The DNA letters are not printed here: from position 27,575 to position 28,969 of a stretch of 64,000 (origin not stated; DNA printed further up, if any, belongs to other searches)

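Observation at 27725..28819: The DGR target is a type IV pilin-like protein carrying a FISUMP / C-type-lectin-like head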

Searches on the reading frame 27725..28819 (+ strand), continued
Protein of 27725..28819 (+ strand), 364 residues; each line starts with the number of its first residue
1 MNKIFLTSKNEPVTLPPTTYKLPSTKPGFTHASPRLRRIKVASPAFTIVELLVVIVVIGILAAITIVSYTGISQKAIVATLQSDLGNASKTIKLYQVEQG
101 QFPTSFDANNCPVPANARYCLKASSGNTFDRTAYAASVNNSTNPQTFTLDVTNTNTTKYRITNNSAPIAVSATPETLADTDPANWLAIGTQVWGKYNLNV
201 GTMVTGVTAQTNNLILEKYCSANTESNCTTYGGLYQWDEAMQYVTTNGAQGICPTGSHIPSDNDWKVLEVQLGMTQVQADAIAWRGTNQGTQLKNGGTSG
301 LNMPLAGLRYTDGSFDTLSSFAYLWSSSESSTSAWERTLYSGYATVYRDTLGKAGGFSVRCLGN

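Call 29: find_related_loci(query=A2, collection=genome_contigs, flank=10000)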
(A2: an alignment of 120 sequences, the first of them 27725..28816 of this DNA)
Query A2 (364 aa) in genome_contigs; peptide patterns used: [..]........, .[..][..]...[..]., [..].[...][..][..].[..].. (x = any residue, [..] = any of these).
600 stretches matched a pattern (row limit reached: there are more); 362 encode a relative of the query (tblastn E <= 1e-3); the best 80 are kept; 80 distinct loci.
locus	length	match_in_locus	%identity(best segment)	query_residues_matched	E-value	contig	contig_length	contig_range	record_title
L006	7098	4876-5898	48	4-364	2e-104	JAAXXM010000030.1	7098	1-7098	MAG: Candidatus Saccharibacteria bacterium isolate W9_Combined_metabat2_110 W9_Combined_metabat2_110_NODE_6598, whole ge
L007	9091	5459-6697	65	35-364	2e-90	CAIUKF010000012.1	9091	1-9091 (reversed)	uncultured bacterium isolate MJ110802A_bin-329 genome assembly, contig: bin-329:12/18, whole genome shotgun sequence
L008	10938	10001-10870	47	45-351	2e-79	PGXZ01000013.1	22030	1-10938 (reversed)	MAG: Candidatus Saccharibacteria bacterium HGW-Saccharibacteria-1 bjp_ig2103_scaffold_1135, whole genome shotgun sequenc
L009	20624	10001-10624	57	158-364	8e-73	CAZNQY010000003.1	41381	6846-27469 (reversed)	MAG TPA_asm: uncultured Candidatus Saccharimonas sp. isolate binchicken_co269_234 genome assembly, contig: NODE_775_leng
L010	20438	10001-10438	68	1-170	5e-57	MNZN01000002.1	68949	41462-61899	MAG: Candidatus Saccharibacteria bacterium CG2_30_41_52 cg2_3.0_scaffold_251_c, whole genome shotgun sequence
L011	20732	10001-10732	44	142-362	6e-55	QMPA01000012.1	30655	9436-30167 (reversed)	MAG: Bacteroidetes bacterium isolate B6_G9 B6_Guay9_scaffold_00479, whole genome shotgun sequence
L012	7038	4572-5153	47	186-364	2e-52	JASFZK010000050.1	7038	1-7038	MAG: Bacteroidota bacterium isolate MAY_MAG_00023 ALL_000000012943, whole genome shotgun sequence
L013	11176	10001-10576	49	186-362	3e-51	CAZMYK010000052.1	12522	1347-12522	MAG TPA_asm: uncultured Saprospiraceae bacterium isolate SRP065251_co2_25 genome assembly, contig: NODE_3905_length_1252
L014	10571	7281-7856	53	186-362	4e-51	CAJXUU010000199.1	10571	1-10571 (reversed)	MAG TPA_asm: uncultured Saprospirales bacterium isolate SRR3933377_bin.16_MetaBAT_v2.12.1_MAG genome assembly, contig: N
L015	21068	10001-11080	34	45-362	7e-54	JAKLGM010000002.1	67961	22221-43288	MAG: Patescibacteria group bacterium isolate RA.bin4 RA.bin4_2, whole genome shotgun sequence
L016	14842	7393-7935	48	186-364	5e-50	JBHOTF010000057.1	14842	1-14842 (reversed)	Bacteroidota bacterium isolate SAG AM-312-L11 AM-312-L11_NODE_58, whole genome shotgun sequence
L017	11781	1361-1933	49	186-362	3e-49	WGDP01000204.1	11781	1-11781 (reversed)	MAG: Bacteroidales bacterium isolate S145_9 k151_235767, whole genome shotgun sequence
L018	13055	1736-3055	47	188-362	4e-49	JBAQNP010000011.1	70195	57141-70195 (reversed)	MAG: Candidatus Moraniibacteriota bacterium isolate MFD12002_ilm_asm_bin49 k127_71527, whole genome shotgun sequence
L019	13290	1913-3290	48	178-362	1e-48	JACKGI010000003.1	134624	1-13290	MAG: Candidatus Nomurabacteria bacterium isolate HK-STAS-PATE-30 HK-STAS-PATE-30_3, whole genome shotgun sequence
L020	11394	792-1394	47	176-362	2e-48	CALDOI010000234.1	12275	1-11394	MAG TPA_asm: uncultured Bacteroidetes bacterium isolate ERR2206790_bin.0_CONCOCT_v1.1_MAG genome assembly, contig: ERZ89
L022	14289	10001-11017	35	46-364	2e-52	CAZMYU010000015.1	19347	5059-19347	MAG TPA_asm: uncultured Gammaproteobacteria bacterium isolate binchicken_co154_8 genome assembly, contig: NODE_4754_leng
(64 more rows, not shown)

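Call 30: predict_structure(alignment_id=A2)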
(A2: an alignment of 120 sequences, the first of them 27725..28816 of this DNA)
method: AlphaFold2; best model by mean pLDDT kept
length: 364 residues; sequences in the alignment: 120
mean_pLDDT: 88.3   pTM: 0.63
mean pLDDT of the five models: 88.3, 87.9, 87.8, 87.5, 86.1
residues with pLDDT >= 90: 283; 70-90: 24; 50-70: 31; < 50: 26
segments of 3 or more residues with pLDDT < 50: 1-3, 18-22, 24-32, 34-37
pLDDT, mean of each block of 10 residues (from residue 1): 47 51 45 49 74 94 90 92 97 96 95 90 96 94 96 93 93 79 95 97 79 84 94 96 94 97 98 98 98 96 95 93 97 97 98 97 96
secondary structure, 60 per line:
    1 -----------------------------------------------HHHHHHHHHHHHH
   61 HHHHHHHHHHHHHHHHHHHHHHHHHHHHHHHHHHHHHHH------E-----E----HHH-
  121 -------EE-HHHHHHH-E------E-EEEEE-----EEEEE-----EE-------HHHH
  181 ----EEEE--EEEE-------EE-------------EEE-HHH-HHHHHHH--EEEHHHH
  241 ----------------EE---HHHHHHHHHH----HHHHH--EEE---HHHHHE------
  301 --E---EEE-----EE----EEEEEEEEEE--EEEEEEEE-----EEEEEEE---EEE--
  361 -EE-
elements in order: H48-99 H131-137 E148-152 E158-162 H177-180 E185-188 E191-194 E217-219 H225-231 E234-236 H237-240 H262-271 H276-280 E283-285 H289-293 E307-309 E321-330 E333-340 E346-352 E356-358

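Call 33: search_solved_structures(query=A2, max_evalue=1, show_alignments=2)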
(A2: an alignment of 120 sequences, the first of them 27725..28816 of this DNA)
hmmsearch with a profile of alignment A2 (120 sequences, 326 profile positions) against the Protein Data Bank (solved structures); distinct sequences matched with E-value up to 1: 23.
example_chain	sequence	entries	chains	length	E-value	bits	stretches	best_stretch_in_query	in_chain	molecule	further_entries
9egp_A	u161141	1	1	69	2.1e-16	63.2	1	7-73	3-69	Geopilin domain 1 protein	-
7tgg_A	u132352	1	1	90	1.4e-12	50.6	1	7-73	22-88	Geopilin domain 1 protein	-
2m7g_A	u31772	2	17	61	1.4e-10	44.1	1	15-73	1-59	Geopilin domain 1 protein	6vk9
5wda_A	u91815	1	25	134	4e-10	42.5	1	15-76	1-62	General secretion pathway protein G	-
6xxd_A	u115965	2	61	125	5.1e-10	42.2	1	15-126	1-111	PilA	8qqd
8pfb_G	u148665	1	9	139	2.4e-08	36.7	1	15-133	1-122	Type IV pilin PilE1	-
2hi2_A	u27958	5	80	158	4.3e-08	35.8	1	15-84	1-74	Fimbrial protein | PilA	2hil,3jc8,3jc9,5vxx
5kua_A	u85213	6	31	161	8e-08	35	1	15-116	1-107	pilin | Neisseria meningitidis PilE variant SB-GATDH | Neisseria meningitidis PilE, SB-DATDH variant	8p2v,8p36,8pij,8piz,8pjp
1ay2_A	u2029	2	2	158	8.6e-08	34.9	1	15-78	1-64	TYPE 4 PILIN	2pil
6xxe_A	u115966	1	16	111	1.4e-07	34.2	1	15-126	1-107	Uncharacterized protein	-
8p3b_A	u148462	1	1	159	1.4e-07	34.2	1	15-91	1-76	Fimbrial protein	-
8qqj_J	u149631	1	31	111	3.3e-07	33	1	15-126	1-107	Type IV narrow pilus major component PilA5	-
9laa_A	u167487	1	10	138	3.4e-06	29.6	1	5-40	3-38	Type IV pilin protein PilA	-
8tj2_C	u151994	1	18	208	1.2e-05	27.8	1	15-74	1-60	Type IV major pilin protein PilA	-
6gv9_A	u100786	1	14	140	5.6e-05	25.6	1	15-70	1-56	Prepilin peptidase-dependent protein D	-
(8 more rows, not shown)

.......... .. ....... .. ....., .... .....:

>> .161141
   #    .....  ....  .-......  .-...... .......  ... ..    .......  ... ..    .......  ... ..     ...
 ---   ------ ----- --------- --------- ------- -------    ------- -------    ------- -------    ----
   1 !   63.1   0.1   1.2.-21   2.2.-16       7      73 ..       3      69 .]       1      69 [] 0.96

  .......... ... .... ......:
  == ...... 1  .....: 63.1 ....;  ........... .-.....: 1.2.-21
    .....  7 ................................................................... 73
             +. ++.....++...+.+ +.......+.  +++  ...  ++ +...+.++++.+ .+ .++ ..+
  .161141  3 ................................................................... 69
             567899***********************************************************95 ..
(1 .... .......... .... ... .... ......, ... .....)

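Call 34: fold_search(model_id=the predicted structure, library=pdb)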
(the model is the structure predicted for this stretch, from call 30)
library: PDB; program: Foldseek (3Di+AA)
matches with E <= 10: 113; with E <= 0.001: 0
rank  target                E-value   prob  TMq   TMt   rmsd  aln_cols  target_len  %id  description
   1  5n40                  1.5e-01  0.33  0.19  0.20  14.5       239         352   10  Structure of Yersinia pseudotuberculosis adhesin InvE (released 2017-04-12)
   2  7qaj_B                1.6e-01  0.30  0.17  0.43  15.5       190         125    9  ZK002 with Anti-angiogenic and Anti-inflamamtory Properties (released 2023-06-14)
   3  1ukm_B                4.0e-01  0.30  0.18  0.46  14.9       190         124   10  Crystal structure of EMS16, an Antagonist of collagen receptor integrin alpha2beta1 (GPIa/IIa) (released 2003-11-04)
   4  1v7p_B                4.7e-01  0.30  0.18  0.47  14.8       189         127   10  Structure of EMS16-alpha2-I domain complex (released 2004-09-07)
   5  5vxx_A                5.0e-01  0.60  0.19  0.37   8.2       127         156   17  Cryo-EM reconstruction of Neisseria gonorrhoeae Type IV pilus (released 2017-07-12)
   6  7qaj_F                5.0e-01  0.21  0.17  0.44  14.9       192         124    9  ZK002 with Anti-angiogenic and Anti-inflamamtory Properties (released 2023-06-14)
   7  7qaj_H                5.3e-01  0.21  0.18  0.45  16.0       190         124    9  ZK002 with Anti-angiogenic and Anti-inflamamtory Properties (released 2023-06-14)
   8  1sb2_B                7.1e-01  0.15  0.16  0.40  12.9       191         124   10  High resolution Structure determination of rhodocetin (released 2005-02-01)
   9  3bx4_C                7.1e-01  0.14  0.16  0.38  14.6       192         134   12  Crystal structure of the snake venom toxin aggretin (released 2008-08-26)
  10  1c3a_A                1.4e+00  0.08  0.16  0.36  15.4       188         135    9  CRYSTAL STRUCTURE OF FLAVOCETIN-A FROM THE HABU SNAKE VENOM, A NOVEL CYCLIC TETRAMER OF C-TYPE LECTIN-LIKE HETERODIMER (released 2000-03-06)
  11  5thp_B                1.9e+00  0.07  0.14  0.36  15.6       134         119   12  Rhodocetin in complex with the integrin alpha2-A domain (released 2017-08-02)
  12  6m1j_B                2.3e+00  0.04  0.10  0.16   8.0        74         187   15  The DNA Gyrase B ATP binding domain of PSEUDOMONAS AERUGINOSA in complex with compound 12x (released 2020-09-02)
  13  4rw8_B                2.4e+00  0.02  0.09  0.08  14.3       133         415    8  Crystal Structure of HIV-1 Reverse Transcriptase in complex with (E)-3-(3-chloro-5-(2-(2-(2,4-dioxo-3,4-dihydropyrimid (released 2015-04-29)
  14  3gpr_B                2.7e+00  0.07  0.14  0.34  14.1       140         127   12  Crystal structure of rhodocetin (released 2009-12-15)
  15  4v0m_F                2.7e+00  0.05  0.06  0.07   9.2        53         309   15  Crystal structure of BBS1N in complex with ARL6DN (released 2014-11-19)
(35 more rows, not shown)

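Call 44: find_encoding_contigs(protein=P0081, flank=10000, max_places=1)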
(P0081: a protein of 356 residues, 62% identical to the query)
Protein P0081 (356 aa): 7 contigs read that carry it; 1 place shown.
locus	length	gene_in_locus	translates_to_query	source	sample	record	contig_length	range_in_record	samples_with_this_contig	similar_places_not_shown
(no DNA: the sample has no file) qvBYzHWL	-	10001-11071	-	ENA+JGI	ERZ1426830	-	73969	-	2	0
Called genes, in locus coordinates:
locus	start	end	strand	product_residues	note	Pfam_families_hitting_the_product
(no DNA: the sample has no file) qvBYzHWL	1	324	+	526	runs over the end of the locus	PF02018:CBM_4_9 (weak)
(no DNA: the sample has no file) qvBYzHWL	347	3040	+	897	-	PF00690:Cation_ATPase_N, PF00122:E1-E2_ATPase, PF00702:Hydrolase, PF13246:Cation_ATPase, PF00689:Cation_ATPase_C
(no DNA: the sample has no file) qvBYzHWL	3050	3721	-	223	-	PF00027:cNMP_binding, PF13545:HTH_Crp_2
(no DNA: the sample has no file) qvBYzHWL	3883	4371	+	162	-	PF01272:GreA_GreB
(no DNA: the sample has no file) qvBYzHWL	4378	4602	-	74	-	PF18893:DUF5652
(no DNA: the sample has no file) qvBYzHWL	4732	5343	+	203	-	PF00588:SpoU_methylase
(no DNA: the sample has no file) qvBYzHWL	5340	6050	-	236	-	PF00696:AA_kinase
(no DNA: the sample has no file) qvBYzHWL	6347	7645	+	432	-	PF13393:tRNA-synt_His, PF00587:tRNA-synt_2b, PF03129:HGTP_anticodon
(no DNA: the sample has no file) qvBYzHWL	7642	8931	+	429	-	PF05697:Trigger_N, PF00254:FKBP_C, PF05698:Trigger_C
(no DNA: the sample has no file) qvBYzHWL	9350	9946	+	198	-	PF00574:CLP_protease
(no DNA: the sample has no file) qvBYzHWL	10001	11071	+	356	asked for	PF09603:Fib_succ_major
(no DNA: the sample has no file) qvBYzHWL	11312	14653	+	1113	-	PF04563:RNA_pol_Rpb2_1, PF04561:RNA_pol_Rpb2_2, PF04565:RNA_pol_Rpb2_3, PF10385:RNA_pol_Rpb2_45, PF00562:RNA_pol_Rpb2_6, PF04560:RNA_pol_Rpb2_7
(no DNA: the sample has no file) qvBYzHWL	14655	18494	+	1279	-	PF04997:RNA_pol_Rpb1_1, PF00623:RNA_pol_Rpb1_2, PF04983:RNA_pol_Rpb1_3, PF05000:RNA_pol_Rpb1_4 (faint), PF04998:RNA_pol_Rpb1_5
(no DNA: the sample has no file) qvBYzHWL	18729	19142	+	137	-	PF00164:Ribosom_S12_S23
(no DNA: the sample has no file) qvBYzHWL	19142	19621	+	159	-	PF00177:Ribosomal_S7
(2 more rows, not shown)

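Call 55: fold_search(model_id=the predicted structure, library=viral)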
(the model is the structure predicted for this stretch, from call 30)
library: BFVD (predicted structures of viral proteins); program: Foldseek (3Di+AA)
matches with E <= 10: 78; with E <= 0.001: 2
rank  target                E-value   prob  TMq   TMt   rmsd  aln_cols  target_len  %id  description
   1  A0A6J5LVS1            9.2e-11  1.00  0.36  0.16   9.2       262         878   24  Fibrobacter succinogenes major paralogous domain [uncultured Caudovirales phage]
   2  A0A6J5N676            2.0e-05  1.00  0.28  0.27   5.6       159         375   23  Fibrobacter succinogenes major paralogous domain [uncultured Caudovirales phage]
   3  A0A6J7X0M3            2.7e-01  0.77  0.09  0.06   2.6        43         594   35  Peptidase S74 domain-containing protein [uncultured Caudovirales phage]
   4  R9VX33                2.0e+00  0.03  0.09  0.06  14.9       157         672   12  DNA primase [Flavobacterium phage 6H]
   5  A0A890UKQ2            2.4e+00  0.13  0.10  0.23   3.2        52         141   12  (no name in the UniProt tables at hand)
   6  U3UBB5                2.4e+00  0.03  0.07  0.03  14.3        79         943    9  Hypothetical pox protein [Squirrelpox virus]
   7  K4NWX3                2.5e+00  0.08  0.13  0.19  18.8       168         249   11  (no name in the UniProt tables at hand)
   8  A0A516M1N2            2.8e+00  0.05  0.07  0.17  14.4        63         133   17  (no name in the UniProt tables at hand)
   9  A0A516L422            2.8e+00  0.01  0.09  0.05  30.4       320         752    7  (no name in the UniProt tables at hand)
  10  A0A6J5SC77            3.2e+00  0.06  0.12  0.25  18.9       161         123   11  Uncharacterized protein [uncultured Caudovirales phage]
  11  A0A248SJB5            3.8e+00  0.10  0.12  0.35   9.3        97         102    5  (no name in the UniProt tables at hand)
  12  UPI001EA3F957         3.8e+00  0.03  0.06  0.12   6.7        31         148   10  (no name look-up for this kind of identifier)
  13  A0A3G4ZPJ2            4.0e+00  0.07  0.09  0.14   4.6        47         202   19  SWIM zinc finger protein [Barrevirus sp.]
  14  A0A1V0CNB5            4.0e+00  0.04  0.10  0.20  15.8        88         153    3  (no name in the UniProt tables at hand)
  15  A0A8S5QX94            4.0e+00  0.02  0.06  0.06  11.8        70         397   14  Uncharacterized protein [Siphoviridae sp. ctoWO12]
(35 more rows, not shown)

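Call 57: find_homologous_proteins(query=L004:1797-3416:+, max_evalue=1e-30)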
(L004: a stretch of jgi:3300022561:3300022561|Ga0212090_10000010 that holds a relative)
Query L004:1797-3416:+ (540 aa): 7997 proteins with E <= 1e-30 among 8000 candidates; the best 120 are listed.
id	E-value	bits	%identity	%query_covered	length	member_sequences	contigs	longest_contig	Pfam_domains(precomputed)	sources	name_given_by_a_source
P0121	0.0e+0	1184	100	100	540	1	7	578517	PF00437.27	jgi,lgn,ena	-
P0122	0.0e+0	1139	94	100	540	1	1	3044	PF00437.27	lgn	-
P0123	0.0e+0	1127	93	100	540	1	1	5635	PF00437.27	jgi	-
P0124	0.0e+0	1120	93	100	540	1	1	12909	PF00437.27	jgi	-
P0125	0.0e+0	1115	92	100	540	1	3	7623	PF00437.27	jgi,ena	-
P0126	0.0e+0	1020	84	100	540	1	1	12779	PF00437.27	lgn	-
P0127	0.0e+0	1014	83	100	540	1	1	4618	PF00437.27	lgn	-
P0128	0.0e+0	1013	84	100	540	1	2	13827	PF00437.27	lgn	-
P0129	0.0e+0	1012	83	100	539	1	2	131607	PF00437.27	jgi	jgi:type II secretory ATPase GspE/PulE/Tfp pilus assembly ATPase PilB-like protein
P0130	0.0e+0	1011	83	100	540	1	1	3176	PF00437.27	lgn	-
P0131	0.0e+0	1010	83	100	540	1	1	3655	PF00437.27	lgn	-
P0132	1.4e-298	1009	82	100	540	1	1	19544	PF00437.27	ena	-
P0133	1.6e-298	1008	81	100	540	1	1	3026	PF00437.27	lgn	-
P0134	1.7e-298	1008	83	100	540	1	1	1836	PF00437.27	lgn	-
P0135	2.0e-298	1008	82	100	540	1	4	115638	PF00437.27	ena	-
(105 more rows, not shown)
